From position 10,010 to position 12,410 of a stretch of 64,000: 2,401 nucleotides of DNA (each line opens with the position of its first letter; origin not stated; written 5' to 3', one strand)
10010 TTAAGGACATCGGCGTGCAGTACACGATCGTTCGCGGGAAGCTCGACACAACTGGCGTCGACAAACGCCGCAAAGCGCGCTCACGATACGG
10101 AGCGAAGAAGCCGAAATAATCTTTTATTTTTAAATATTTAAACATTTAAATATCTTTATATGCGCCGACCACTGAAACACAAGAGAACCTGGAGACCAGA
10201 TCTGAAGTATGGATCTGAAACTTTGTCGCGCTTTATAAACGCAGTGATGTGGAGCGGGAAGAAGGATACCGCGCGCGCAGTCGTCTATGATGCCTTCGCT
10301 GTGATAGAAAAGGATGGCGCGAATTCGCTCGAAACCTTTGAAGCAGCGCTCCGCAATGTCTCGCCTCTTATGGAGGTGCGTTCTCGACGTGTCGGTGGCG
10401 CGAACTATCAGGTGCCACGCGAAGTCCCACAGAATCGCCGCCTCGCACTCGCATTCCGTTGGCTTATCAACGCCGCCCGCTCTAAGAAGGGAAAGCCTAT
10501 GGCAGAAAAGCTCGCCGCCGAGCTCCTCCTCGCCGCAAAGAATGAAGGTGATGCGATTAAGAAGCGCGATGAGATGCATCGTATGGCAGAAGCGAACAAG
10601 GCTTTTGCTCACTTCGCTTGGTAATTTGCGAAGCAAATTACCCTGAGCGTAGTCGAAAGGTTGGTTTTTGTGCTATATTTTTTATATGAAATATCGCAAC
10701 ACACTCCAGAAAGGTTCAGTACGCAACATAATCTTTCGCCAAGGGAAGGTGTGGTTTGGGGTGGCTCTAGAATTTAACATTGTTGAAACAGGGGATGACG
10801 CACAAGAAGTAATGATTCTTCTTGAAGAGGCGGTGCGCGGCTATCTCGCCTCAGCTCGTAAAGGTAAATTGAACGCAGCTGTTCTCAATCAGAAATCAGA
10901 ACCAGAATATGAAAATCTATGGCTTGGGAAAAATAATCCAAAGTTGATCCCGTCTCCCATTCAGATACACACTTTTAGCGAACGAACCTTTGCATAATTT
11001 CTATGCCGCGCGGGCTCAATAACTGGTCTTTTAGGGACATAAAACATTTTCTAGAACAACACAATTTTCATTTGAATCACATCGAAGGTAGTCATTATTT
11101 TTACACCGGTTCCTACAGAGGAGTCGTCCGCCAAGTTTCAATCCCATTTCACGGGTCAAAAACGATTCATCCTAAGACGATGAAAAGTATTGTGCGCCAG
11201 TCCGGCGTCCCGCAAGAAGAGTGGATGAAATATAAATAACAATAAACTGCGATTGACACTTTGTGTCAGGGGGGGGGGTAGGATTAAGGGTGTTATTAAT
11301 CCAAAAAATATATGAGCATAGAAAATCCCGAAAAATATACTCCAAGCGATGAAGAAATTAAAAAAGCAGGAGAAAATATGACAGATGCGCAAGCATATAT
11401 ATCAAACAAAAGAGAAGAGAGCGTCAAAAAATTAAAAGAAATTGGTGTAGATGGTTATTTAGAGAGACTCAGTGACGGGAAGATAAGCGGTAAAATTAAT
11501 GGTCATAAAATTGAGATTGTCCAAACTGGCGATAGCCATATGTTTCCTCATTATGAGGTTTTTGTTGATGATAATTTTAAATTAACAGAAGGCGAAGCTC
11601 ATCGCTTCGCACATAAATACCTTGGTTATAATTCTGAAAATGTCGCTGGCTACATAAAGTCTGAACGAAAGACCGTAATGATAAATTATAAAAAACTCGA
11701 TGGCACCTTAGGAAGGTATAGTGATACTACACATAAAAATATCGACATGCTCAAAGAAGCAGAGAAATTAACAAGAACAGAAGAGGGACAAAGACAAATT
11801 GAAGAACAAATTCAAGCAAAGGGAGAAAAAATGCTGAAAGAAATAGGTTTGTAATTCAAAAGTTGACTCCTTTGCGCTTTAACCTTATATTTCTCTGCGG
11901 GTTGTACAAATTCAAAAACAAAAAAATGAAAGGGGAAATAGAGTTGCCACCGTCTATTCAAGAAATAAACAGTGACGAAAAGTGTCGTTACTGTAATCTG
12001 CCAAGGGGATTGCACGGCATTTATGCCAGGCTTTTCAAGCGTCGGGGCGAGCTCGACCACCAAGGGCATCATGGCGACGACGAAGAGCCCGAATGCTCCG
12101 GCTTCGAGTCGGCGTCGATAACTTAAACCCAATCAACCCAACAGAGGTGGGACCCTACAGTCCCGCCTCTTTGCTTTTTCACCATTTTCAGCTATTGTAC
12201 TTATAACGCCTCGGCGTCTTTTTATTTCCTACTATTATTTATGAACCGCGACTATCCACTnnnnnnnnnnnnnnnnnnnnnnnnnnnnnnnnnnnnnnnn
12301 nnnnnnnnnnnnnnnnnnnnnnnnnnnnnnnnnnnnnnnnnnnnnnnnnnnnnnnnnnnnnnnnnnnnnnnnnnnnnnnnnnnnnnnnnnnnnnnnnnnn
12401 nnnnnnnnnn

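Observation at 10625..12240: AT-rich HicB-HicA toxin-antitoxin islet inserted between rpsG and fusA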

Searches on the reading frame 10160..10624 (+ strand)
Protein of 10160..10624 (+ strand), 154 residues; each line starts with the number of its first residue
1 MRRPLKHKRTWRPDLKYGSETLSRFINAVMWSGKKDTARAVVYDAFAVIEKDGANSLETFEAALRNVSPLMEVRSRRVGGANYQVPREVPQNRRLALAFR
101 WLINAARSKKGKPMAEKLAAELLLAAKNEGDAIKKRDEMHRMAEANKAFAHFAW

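Call 3: search_protein_families(library=pfam, proteins=[window:10160-10624:+], max_evalue=1)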
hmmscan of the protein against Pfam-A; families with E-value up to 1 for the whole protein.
window:10160-10624:+ (154 aa): 1 family
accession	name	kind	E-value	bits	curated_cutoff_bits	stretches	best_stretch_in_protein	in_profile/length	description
PF00177.27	Ribosomal_S7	-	7.4e-56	188.3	24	1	2-147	2-148/148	Ribosomal protein S7p/S5e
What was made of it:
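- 10160..10624 (+): rpsG (ribosomal protein S7). Its stop codon is the left boundary of the inserted DNA. Pfam PF00177, E 7e-56 (call 3).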

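Call 75: find_encoding_contigs(protein=window:10160-10624:+, flank=6000, max_places=10)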
Protein window:10160-10624:+ (154 aa): 3 contigs read that carry it; 3 places shown.
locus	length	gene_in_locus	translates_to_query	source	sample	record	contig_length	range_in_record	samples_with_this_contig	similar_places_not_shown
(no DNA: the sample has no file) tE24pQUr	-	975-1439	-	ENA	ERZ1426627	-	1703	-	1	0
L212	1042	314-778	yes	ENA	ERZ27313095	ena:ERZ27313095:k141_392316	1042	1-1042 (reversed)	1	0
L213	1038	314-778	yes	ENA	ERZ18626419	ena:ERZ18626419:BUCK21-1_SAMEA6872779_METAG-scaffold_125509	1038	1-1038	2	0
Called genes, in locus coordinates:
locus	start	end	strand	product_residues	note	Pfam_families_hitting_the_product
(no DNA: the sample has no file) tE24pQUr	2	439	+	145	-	?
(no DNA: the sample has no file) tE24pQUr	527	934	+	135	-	PF00164:Ribosom_S12_S23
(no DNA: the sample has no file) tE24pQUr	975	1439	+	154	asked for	PF00177:Ribosomal_S7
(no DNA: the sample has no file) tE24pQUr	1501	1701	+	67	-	?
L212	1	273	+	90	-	?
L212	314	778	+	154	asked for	PF00177:Ribosomal_S7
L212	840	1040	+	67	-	?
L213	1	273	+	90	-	?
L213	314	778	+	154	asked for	PF00177:Ribosomal_S7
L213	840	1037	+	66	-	?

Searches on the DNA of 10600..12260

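Call 42: search_rna_families(source=window, start=10600, end=12260, threshold=evalue, max_evalue=5)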
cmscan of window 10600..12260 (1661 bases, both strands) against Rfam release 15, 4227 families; matches with E-value up to 5: 2.
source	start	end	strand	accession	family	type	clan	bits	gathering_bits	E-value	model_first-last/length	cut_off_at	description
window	12144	12223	+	RF01456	VrrA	Gene; antisense;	-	20.2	50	1.5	1-140/140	no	Vibrio regulatory RNA of OmpA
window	11667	11775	+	RF02191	TCL6_1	Gene; lncRNA;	-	14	60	4.6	1-113/113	no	T-cell leukemia/lymphoma 6 conserved region 1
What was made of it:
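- Tried and rejected: The E-value scan of 10600-12260 gave only chance-level hits (call 42).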
